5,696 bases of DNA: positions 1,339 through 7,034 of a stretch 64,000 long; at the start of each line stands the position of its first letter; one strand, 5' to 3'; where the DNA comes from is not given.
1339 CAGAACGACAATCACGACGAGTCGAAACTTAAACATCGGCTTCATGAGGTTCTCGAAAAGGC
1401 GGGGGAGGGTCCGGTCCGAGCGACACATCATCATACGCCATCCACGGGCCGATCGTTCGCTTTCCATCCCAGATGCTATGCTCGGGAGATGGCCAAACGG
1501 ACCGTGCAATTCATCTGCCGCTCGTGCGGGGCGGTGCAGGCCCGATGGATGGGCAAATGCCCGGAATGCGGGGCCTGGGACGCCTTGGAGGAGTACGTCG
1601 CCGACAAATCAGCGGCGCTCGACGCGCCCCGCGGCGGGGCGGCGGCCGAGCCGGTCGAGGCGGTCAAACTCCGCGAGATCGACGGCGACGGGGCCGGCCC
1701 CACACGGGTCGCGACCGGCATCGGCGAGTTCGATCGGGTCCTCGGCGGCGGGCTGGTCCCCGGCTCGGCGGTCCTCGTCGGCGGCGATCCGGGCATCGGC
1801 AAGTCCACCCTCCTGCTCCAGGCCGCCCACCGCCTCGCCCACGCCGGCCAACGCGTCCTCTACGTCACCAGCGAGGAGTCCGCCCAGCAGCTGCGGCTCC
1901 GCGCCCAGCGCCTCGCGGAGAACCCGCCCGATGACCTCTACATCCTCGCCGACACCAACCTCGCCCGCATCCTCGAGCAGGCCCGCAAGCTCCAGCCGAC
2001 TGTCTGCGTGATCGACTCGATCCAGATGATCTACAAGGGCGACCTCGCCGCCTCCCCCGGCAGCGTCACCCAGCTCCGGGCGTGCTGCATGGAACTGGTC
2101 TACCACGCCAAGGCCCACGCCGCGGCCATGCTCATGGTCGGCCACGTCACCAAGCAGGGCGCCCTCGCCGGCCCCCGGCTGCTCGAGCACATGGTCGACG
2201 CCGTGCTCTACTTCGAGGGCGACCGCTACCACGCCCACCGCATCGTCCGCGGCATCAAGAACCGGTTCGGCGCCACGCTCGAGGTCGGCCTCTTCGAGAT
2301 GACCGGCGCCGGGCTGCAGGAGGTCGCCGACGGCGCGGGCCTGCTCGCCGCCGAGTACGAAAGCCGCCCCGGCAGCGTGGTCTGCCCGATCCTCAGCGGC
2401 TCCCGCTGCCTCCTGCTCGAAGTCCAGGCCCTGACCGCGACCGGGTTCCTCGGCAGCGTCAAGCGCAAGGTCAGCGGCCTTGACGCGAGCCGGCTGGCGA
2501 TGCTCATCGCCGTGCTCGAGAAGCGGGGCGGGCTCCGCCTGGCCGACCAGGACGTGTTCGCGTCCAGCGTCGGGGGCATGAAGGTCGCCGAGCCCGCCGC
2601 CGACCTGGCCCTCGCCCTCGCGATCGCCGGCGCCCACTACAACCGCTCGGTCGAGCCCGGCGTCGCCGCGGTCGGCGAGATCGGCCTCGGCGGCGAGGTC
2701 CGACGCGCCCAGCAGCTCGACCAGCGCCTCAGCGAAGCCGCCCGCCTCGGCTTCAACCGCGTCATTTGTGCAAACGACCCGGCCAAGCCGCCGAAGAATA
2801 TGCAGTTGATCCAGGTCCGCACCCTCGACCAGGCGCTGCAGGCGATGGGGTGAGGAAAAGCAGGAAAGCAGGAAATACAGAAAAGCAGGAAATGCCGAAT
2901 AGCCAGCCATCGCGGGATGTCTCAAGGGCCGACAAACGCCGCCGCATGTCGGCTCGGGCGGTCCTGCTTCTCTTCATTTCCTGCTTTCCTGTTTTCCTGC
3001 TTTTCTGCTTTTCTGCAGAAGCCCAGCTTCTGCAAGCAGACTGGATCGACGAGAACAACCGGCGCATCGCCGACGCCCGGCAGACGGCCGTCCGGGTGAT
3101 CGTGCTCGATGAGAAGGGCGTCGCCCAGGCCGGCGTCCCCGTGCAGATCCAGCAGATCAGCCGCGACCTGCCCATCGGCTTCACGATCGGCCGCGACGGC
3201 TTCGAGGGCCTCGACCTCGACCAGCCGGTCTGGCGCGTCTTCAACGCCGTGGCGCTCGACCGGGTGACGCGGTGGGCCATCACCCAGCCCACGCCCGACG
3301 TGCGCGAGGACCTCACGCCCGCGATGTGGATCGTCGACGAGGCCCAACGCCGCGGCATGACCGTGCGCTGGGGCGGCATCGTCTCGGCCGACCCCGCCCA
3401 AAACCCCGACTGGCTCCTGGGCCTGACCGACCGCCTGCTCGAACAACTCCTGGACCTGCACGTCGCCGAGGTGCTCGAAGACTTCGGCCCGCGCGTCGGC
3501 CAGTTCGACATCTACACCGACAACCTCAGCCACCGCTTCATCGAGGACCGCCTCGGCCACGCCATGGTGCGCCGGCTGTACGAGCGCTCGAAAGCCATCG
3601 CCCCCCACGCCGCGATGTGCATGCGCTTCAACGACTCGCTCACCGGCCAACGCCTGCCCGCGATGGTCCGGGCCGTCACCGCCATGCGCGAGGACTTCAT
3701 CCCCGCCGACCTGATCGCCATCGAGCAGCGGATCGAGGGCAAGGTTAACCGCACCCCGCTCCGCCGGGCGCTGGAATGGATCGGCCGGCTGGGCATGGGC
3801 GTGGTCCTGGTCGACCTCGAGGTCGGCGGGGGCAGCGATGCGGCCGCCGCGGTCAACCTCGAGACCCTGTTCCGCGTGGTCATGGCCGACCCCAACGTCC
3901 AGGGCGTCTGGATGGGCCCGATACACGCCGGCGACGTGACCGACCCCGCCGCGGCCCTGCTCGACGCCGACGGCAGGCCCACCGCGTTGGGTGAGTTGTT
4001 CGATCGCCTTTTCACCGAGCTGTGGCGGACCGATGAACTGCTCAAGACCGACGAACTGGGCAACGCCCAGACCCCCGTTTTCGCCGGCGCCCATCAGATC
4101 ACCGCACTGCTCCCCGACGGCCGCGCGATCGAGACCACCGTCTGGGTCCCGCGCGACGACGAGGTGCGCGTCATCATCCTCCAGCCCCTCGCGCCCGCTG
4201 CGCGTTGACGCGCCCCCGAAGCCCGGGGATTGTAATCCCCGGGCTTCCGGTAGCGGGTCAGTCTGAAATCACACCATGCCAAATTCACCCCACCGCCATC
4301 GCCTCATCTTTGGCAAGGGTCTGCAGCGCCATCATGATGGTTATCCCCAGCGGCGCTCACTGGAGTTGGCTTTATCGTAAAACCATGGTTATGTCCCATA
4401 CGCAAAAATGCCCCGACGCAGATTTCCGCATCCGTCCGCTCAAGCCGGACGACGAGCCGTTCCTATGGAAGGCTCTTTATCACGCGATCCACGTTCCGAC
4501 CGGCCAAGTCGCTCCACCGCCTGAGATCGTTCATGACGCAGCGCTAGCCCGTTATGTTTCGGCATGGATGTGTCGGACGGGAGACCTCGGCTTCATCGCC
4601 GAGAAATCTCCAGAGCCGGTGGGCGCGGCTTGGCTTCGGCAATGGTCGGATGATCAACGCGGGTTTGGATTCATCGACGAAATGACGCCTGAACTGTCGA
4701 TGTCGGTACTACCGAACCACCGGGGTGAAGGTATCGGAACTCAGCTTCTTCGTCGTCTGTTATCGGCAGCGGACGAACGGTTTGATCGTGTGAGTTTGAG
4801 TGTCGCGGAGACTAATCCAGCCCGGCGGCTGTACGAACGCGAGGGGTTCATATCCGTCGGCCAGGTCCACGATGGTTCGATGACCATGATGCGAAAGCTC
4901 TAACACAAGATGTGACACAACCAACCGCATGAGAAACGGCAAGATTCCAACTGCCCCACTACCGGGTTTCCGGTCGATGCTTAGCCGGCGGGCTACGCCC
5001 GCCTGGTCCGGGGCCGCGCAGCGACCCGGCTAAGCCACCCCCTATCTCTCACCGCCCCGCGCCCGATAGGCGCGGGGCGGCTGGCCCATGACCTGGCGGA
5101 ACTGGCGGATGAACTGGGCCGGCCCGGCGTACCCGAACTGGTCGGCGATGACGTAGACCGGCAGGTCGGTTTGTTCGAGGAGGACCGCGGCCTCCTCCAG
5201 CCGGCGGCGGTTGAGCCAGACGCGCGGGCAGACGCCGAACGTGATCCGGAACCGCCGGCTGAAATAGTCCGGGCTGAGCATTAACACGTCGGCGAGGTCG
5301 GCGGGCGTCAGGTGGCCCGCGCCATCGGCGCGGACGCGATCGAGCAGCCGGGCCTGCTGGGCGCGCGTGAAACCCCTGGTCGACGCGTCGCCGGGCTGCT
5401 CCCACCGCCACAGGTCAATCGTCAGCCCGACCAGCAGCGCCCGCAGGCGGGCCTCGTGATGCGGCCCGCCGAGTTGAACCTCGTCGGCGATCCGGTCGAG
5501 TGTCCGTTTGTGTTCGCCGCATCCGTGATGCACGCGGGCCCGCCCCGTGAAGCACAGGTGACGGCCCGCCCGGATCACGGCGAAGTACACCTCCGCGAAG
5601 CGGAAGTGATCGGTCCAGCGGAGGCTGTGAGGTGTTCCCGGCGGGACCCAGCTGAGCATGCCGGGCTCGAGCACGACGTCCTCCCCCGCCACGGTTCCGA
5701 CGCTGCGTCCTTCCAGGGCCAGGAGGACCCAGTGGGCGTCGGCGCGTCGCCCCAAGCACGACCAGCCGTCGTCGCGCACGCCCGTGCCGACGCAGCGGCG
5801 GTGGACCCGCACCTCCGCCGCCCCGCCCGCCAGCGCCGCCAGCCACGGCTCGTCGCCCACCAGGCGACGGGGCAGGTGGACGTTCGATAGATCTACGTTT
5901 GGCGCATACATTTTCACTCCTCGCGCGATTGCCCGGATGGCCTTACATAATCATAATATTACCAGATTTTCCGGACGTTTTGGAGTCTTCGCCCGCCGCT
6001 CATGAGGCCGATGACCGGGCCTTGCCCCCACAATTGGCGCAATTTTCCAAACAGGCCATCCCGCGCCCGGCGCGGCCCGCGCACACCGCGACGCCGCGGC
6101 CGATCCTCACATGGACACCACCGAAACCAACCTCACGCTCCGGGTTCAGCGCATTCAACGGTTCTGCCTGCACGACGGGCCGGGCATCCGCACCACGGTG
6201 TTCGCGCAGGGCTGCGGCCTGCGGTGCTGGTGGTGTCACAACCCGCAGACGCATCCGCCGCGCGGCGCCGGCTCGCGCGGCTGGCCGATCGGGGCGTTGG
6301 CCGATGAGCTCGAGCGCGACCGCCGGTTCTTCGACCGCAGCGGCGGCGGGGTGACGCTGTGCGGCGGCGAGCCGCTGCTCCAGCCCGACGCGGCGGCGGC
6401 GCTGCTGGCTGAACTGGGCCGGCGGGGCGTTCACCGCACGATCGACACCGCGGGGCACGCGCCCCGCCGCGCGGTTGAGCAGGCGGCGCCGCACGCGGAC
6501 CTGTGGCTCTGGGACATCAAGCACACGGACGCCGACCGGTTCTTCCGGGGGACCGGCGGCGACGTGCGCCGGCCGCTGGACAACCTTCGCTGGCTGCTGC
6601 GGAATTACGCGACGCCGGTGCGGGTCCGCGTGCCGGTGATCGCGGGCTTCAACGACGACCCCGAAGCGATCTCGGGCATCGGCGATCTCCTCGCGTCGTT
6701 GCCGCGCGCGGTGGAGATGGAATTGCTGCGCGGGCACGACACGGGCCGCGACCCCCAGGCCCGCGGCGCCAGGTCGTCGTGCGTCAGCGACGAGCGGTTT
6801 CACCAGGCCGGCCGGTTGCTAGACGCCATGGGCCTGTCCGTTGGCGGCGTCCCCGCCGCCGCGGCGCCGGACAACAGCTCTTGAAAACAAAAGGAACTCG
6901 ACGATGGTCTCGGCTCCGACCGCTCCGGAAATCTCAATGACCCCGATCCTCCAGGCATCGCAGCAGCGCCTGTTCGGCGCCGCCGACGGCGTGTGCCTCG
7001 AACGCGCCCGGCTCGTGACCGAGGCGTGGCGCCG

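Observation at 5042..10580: AraC-controlled operon: PflA-like activase, short divergent glycyl radical enzyme and a coupled leaderless sulfatase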

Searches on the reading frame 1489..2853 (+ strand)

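Call 7: search_protein_families(library=pfam, proteins=[window:1489-2853:+], max_evalue=0.01)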
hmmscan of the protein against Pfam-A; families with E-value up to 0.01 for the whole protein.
window:1489-2853:+ (454 aa): 20 families
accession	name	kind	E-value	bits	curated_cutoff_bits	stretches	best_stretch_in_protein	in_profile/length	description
PF06745.19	ATPase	-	2.4e-17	63.6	26.6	1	74-142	1-70/231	KaiC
PF13481.12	AAA_25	-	4e-15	56.4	27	1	85-224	25-194/195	AAA domain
PF18073.7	Zn_ribbon_LapB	-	1.8e-11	43.9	25.7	1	8-35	1-28/28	Rubredoxin metal binding domain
PF25199.1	nSTAND_NTPase5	-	6.5e-08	33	34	1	93-168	42-115/145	Novel STAND NTPase 5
PF13191.12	AAA_16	-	2.2e-07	32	32.6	1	83-194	18-150/167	AAA ATPase domain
PF03796.21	DnaB_C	-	1.4e-06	28.3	27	1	74-176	2-107/255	DnaB-like helicase C terminal domain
PF13401.12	AAA_22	-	4.1e-05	24.3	27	1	94-199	7-107/130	AAA domain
PF13541.12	ChlI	-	0.00029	21.2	27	1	370-429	60-119/121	Subunit ChlI of Mg-chelatase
PF07728.20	AAA_5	-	0.00035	21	22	1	95-181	2-78/139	AAA domain (dynein-related subfamily)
PF05362.19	Lon_C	-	0.00084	19.4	21.1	1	367-431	108-172/205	Lon protease (S16) C-terminal proteolytic domain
PF20720.3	nSTAND3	-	0.00086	19.5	27.2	1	94-134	19-59/155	Novel STAND NTPase 3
PF02702.23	KdpD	-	0.0012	18.8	26.1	1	95-180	7-93/210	Osmosensitive K+ channel His kinase sensor domain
PF01637.24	ATPase_2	-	0.0024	18.2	33.2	1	95-140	23-68/225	ATPase domain predominantly from Archaea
PF23442.1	DUF7125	-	0.0025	17.4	29.1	1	72-132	2-57/207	Family of unknown function (DUF7125)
PF09848.15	SLFN-g3_helicase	-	0.0028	17.4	24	0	94-129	3-40/354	Schlafen group 3, DNA/RNA helicase domain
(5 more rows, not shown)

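Call 8: search_protein_families(library=ncbifam, proteins=[window:1489-2853:+], max_evalue=0.01)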
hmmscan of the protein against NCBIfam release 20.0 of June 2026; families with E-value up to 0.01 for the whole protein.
window:1489-2853:+ (454 aa): 28 families (the best 25 are shown)
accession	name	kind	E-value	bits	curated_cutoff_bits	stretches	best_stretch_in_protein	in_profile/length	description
TIGR00416.1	sms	equivalog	1.2e-156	522.1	403.05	1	1-450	1-454/454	DNA repair protein RadA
NF006799.0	PRK09302.1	equivalog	1.2e-13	50.5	408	1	71-136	252-317/515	circadian clock protein KaiC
TIGR03881.1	KaiC_arch_4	hypoth_equivalog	3.7e-12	46.4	247.8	1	73-142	2-71/231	KaiC domain-containing protein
TIGR03600.1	phage_DnaB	exception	4.4e-10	39.1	498.65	1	72-139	175-242/421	phage replicative helicase, DnaB family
TIGR02902.1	spore_lonB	equivalog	8.9e-10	37.8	723.3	1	336-451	409-528/531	ATP-dependent protease LonB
NF052589.1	ArlH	equivalog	3.5e-08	33.4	215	1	80-133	8-61/229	archaellum protein ArlH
TIGR02903.1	spore_lon_C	equivalog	6.2e-08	31.6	678.8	1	341-447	498-605/615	Lon family ATP-dependent protease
NF006861.0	PRK09361.1-1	equivalog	7.4e-08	32.2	278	1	73-135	4-67/235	DNA repair and recombination protein RadB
NF004723.0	PRK06067.1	subfamily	3.9e-07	29.8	194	1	74-138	16-80/243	flagellar accessory protein FlaH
TIGR03877.1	thermo_KaiC_1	hypoth_equivalog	5.1e-07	29.4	307.25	1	73-138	3-68/238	KaiC domain-containing protein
TIGR02237.1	recomb_radB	equivalog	2.4e-06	27.6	172.4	1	82-245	2-179/210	DNA repair and recombination protein RadB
TIGR03880.1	KaiC_arch_3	hypoth_equivalog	6e-06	25.9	249.45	1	77-136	1-60/224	KaiC domain-containing protein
NF004629.0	PRK05973.1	equivalog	9.6e-05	21.5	156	1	88-181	60-159/237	DNA helicase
TIGR00665.1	DnaB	equivalog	0.00012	21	385.25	1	67-139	171-243/435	replicative DNA helicase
NF006320.0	PRK08533.1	equivalog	0.00019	21.1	215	1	80-130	12-62/230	flagellar accessory protein FlaH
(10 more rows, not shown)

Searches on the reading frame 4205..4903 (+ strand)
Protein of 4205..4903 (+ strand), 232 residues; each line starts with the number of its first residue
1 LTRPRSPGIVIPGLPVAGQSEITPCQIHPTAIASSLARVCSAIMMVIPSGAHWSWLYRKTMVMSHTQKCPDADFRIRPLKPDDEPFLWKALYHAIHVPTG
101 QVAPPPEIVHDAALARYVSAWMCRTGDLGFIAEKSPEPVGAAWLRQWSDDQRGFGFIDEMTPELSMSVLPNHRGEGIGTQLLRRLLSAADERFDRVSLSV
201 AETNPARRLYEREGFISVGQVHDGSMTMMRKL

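Call 7: search_protein_families(library=pfam, proteins=[window:4205-4903:+], max_evalue=0.01)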
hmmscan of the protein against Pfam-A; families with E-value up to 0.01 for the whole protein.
window:4205-4903:+ (232 aa): 6 families
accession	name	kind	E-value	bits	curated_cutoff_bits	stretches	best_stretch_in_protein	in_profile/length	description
PF00583.31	Acetyltransf_1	-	1.4e-13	51.6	20.7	1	112-215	18-116/116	Acetyltransferase (GNAT) family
PF13508.13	Acetyltransf_7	-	3.8e-12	46.9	27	1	130-216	6-83/84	Acetyltransferase (GNAT) domain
PF13673.13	Acetyltransf_10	-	1.3e-07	32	23.6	1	166-221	57-113/128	Acetyltransferase (GNAT) domain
PF13302.13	Acetyltransf_3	-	2.5e-07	31.9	25.4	1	75-215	3-137/138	Acetyltransferase (GNAT) domain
PF08445.16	FR47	-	7.1e-06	26.4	22.1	1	165-217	26-79/86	FR47-like protein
PF13527.13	Acetyltransf_9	-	0.0045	17.4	25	1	167-215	79-124/127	Acetyltransferase (GNAT) domain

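Call 8: search_protein_families(library=ncbifam, proteins=[window:4205-4903:+], max_evalue=0.01)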
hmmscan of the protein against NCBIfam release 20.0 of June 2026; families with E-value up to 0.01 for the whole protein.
window:4205-4903:+ (232 aa): 5 families
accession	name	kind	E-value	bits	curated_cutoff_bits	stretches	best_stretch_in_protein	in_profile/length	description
NF040503.1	resist_ArsN1a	equivalog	8.9e-07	28.8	170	1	162-221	78-139/159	arsinothricin resistance N-acetyltransferase ArsN1 family A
TIGR01575.1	rimI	equivalog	2e-06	28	86.4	1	165-219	60-116/132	ribosomal protein S18-alanine N-acetyltransferase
NF000482.1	AAC_3_XI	exception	0.00058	19.7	300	1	166-220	81-137/148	aminoglycoside N-acetyltransferase AAC(3)-XI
NF040501.1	resist_ArsN2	equivalog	0.0007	19.2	125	1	165-218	53-104/133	arsenic resistance N-acetyltransferase ArsN2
NF000487.1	stat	exception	0.01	15.4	420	0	166-219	110-165/189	streptothricin N-acetyltransferase STAT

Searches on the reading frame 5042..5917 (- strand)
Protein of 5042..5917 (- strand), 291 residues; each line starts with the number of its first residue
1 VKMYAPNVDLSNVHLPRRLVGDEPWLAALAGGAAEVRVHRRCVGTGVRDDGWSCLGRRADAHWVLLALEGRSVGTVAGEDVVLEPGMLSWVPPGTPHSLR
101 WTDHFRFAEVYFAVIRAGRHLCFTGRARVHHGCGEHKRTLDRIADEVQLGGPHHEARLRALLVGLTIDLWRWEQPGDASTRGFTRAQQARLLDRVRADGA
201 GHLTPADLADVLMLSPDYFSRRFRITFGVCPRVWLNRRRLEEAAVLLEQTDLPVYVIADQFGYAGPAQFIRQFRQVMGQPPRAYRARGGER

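Call 7: search_protein_families(library=pfam, proteins=[window:5042-5917:-], max_evalue=0.01)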
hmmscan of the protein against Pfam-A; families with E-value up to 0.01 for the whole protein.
window:5042-5917:- (291 aa): 5 families
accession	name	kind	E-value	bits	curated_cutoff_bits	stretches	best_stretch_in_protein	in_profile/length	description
PF12833.13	HTH_18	-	1.2e-19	70.8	33.6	1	208-287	1-80/80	Helix-turn-helix domain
PF00165.29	HTH_AraC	-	1.8e-12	47.5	26.6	1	247-285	1-41/42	Bacterial regulatory helix-turn-helix proteins, AraC family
PF14525.12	AraC_binding_2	-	5.8e-08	33.1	27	1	59-121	53-108/173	AraC-binding-like domain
PF07883.17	Cupin_2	-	1.4e-05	25.1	27.2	1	67-103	24-60/70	Cupin domain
PF02311.25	AraC_binding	-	0.0011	19.1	21.1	1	57-112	19-76/135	AraC-like ligand binding domain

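Call 8: search_protein_families(library=ncbifam, proteins=[window:5042-5917:-], max_evalue=0.01)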
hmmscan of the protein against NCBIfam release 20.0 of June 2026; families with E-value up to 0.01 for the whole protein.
window:5042-5917:- (291 aa): 22 families
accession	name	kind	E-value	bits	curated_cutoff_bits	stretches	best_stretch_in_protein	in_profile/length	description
NF006902.0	PRK09393.1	equivalog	4e-15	55.8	425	1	186-287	220-321/327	transcriptional regulator FtrA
NF047788.1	TransRegPocR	equivalog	5.5e-13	48.8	500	1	204-287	207-290/296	transcriptional regulator PocR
NF007860.0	PRK10572.1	equivalog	5.1e-12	45.2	208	1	200-287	197-284/292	arabinose operon transcriptional regulator AraC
NF047455.1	TF_Staph_AryK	equivalog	4.2e-10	38.5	850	1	202-287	173-258/759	transcriptional regulator AryK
NF007584.0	PRK10219.1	equivalog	6.9e-08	32.8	174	1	218-287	37-106/107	superoxide response transcriptional regulator SoxS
NF010028.0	PRK13503.1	equivalog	1e-07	31.7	288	1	139-286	127-271/278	HTH-type transcriptional activator RhaS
TIGR04094.1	adjacent_YSIRK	equivalog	5.9e-07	28.8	200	1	203-285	302-383/383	YSIRK-targeted surface antigen transcriptional regulator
NF040475.1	chlor_reg_RclR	equivalog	9.3e-07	28.4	400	1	204-287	195-278/284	reactive chlorine-specific transcriptional regulator RclR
NF007243.0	PRK09685.1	equivalog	1.4e-06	27.9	199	1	61-287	71-301/303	transcriptional regulator FeaR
TIGR02297.1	HpaA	equivalog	4.9e-06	26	274.65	1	228-287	228-287/287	4-hydroxyphenylacetate catabolism regulatory protein HpaA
NF049968.1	QhpR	equivalog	5.4e-06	25.8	250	1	235-285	234-284/284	AraC-like transcriptional regulator QhpR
NF007633.0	PRK10296.1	equivalog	1.4e-05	24.7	264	1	215-287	202-274/280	transcriptional regulator ChbR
NF050186.1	TransRegGliRPseudo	equivalog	0.00014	21.3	570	1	235-287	284-336/338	AraC family transcriptional regulator GliR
NF012144.2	ramA_TF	equivalog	0.00019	21.8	180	1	232-286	51-105/108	RamA family antibiotic efflux transcriptional regulator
NF052371.1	TransRegGbdRPseu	equivalog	0.0003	20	480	1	207-286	246-325/365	choline metabolism transcriptional regulator GbdR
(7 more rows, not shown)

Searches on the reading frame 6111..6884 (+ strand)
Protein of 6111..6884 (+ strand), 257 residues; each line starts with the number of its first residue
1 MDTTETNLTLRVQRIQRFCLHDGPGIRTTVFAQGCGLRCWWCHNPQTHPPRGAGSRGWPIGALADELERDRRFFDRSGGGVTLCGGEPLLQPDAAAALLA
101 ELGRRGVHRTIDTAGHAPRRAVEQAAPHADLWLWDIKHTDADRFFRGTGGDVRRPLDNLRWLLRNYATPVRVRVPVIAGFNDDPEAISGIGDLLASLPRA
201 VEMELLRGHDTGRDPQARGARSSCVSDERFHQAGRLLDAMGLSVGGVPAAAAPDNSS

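Call 7: search_protein_families(library=pfam, proteins=[window:6111-6884:+], max_evalue=0.01)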
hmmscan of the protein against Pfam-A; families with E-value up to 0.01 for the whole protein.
window:6111-6884:+ (257 aa): 2 families
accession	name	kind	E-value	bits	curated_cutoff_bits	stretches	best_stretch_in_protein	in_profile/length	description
PF04055.27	Radical_SAM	-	2.6e-12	47.7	29.5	1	30-184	2-158/166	Radical SAM superfamily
PF13353.11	Fer4_12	-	1.1e-11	45.7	22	1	22-108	2-83/137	4Fe-4S single cluster domain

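Call 8: search_protein_families(library=ncbifam, proteins=[window:6111-6884:+], max_evalue=0.01)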
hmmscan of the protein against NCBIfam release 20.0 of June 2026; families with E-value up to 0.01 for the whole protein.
window:6111-6884:+ (257 aa): 19 families
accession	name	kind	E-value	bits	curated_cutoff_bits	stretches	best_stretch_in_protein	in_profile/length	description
TIGR02494.1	PFLE_PFLC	subfamily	1.8e-59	201.4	174.35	2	62-214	108-260/293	glycyl-radical enzyme activating protein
NF048010.1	SfplDhtActHpsHDes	equivalog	4.2e-53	180.1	430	2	63-214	117-269/298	(2S)-3-sulfopropanediol dehydratase activating enzyme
NF043069.1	T4HPD_activ_SAM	equivalog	9.8e-49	166.3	425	2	62-218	108-263/299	trans-4-hydroxy-L-proline dehydratase activase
TIGR04395.1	cutC_activ_rSAM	equivalog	1.1e-46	159.5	360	2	63-196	115-247/309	choline TMA-lyase-activating enzyme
TIGR02493.1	PFLA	equivalog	2.1e-42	145.1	231.75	1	12-213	2-202/235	pyruvate formate-lyase-activating protein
NF048008.1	SfplDhtActHpfHKleb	equivalog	9.7e-38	130.2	500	2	65-194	114-242/308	(2S)-3-sulfopropanediol dehydratase activating enzyme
TIGR04003.1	rSAM_BssD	equivalog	1.6e-37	129.4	496.45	2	68-202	118-252/314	[benzylsuccinate synthase]-activating enzyme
NF033719.1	ind_deCO2_activ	equivalog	1.2e-35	123.3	425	2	65-214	118-264/302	indoleacetate decarboxylase activase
NF033717.2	HPDL_rSAM_activ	equivalog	1.4e-35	123.1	420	2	60-213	114-266/311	4-hydroxyphenylacetate decarboxylase activase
NF007483.0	PRK10076.1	equivalog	2.5e-32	112.2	326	2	60-212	100-250/292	[formate-C-acetyltransferase]-activating enzyme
NF008356.0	PRK11145.1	equivalog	1.4e-28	99.8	375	1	11-213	6-207/246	pyruvate formate lyase 1-activating protein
TIGR04041.1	activase_YjjW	hypoth_equivalog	5.2e-24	85.1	250.2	2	12-48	4-40/276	YjjW family glycine radical enzyme activase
TIGR02495.1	NrdG2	equivalog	1.6e-16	60.2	131.15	1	14-186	4-173/193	anaerobic ribonucleoside-triphosphate reductase activating protein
TIGR02491.1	NrdG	equivalog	7.2e-11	42.2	126.1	1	12-93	2-79/154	anaerobic ribonucleoside-triphosphate reductase activating protein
TIGR04349.1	rSAM_QueE_gams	hypoth_equivalog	3.6e-05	23.6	300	1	29-123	21-106/210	7-carboxy-7-deazaguanine synthase QueE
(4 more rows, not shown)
